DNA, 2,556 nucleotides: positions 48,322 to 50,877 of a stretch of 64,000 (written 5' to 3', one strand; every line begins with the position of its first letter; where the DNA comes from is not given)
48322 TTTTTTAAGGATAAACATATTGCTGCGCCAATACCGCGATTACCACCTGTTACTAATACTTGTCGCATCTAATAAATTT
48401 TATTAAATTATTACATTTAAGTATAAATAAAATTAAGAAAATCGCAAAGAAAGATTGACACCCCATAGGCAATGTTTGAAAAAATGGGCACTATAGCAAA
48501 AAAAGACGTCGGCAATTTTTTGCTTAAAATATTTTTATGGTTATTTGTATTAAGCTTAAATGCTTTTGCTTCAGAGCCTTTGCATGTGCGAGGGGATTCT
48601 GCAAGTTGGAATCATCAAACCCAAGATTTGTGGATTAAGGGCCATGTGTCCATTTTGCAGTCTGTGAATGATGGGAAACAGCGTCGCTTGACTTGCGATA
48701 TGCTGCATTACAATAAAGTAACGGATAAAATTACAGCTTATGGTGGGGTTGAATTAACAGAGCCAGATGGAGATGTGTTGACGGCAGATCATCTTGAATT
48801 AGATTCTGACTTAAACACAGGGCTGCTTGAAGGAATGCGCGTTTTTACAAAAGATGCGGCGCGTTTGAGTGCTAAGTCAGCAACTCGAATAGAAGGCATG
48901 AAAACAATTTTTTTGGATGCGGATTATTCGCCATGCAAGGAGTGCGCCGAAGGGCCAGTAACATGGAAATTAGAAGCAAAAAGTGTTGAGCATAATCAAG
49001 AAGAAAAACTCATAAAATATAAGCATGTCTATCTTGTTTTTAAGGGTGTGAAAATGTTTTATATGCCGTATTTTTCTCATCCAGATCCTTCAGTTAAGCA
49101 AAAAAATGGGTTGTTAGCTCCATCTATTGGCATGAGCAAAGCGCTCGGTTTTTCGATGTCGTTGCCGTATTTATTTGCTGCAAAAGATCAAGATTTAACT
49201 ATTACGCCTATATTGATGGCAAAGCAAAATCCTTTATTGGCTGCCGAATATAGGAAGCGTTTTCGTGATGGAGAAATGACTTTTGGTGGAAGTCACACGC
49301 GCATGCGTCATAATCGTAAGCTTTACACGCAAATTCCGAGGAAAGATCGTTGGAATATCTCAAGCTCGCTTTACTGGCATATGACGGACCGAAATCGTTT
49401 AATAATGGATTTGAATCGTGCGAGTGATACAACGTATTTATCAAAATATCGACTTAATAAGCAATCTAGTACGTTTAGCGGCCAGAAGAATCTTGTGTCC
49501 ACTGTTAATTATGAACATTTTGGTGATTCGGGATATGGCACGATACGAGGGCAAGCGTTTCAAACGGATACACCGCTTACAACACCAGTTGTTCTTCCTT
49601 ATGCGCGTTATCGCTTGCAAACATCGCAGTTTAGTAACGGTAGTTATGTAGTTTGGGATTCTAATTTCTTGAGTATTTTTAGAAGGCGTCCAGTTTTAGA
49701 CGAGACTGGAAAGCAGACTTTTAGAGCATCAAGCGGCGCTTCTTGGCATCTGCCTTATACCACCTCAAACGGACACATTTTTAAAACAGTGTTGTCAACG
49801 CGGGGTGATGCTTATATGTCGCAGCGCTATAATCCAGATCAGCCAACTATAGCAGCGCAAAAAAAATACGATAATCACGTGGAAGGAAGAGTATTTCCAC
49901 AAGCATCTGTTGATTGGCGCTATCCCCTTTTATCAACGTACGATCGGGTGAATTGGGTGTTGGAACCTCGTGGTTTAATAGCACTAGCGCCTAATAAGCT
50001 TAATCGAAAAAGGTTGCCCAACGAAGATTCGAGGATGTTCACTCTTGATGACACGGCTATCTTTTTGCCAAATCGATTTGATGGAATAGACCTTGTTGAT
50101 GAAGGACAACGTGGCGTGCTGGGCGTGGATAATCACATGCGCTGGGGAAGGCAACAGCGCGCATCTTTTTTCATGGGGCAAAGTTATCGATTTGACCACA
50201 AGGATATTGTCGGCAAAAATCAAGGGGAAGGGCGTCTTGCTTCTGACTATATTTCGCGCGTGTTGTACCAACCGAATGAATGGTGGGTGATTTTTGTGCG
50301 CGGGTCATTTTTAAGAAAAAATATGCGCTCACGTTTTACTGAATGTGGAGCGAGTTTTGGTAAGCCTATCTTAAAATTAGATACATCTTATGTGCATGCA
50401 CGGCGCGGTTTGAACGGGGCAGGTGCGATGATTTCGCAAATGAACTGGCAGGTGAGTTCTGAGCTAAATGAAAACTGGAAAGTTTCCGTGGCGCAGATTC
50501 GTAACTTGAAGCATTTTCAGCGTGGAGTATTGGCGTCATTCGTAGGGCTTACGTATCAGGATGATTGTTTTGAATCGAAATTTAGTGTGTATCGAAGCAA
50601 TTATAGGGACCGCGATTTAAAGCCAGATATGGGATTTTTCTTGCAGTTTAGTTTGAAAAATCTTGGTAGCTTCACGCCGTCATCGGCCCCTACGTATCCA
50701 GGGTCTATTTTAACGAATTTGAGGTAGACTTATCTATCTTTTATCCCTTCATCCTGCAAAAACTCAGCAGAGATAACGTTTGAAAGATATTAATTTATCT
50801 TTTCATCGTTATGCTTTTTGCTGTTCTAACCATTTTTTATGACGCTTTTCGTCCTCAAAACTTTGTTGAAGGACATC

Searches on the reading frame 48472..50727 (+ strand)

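Call 26: search_protein_families(library=pfam, proteins=[window:48472-50727:+])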
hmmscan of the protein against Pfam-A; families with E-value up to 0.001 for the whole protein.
window:48472-50727:+ (751 aa): 2 families
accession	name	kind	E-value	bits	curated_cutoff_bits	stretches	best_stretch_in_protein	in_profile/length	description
PF04453.20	LptD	-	5e-44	151.6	22.4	1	291-669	1-384/384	LPS transport system D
PF06835.18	LptC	-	1.6e-06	28.3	21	1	35-110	83-157/175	Lipopolysaccharide-assembly, LptC-related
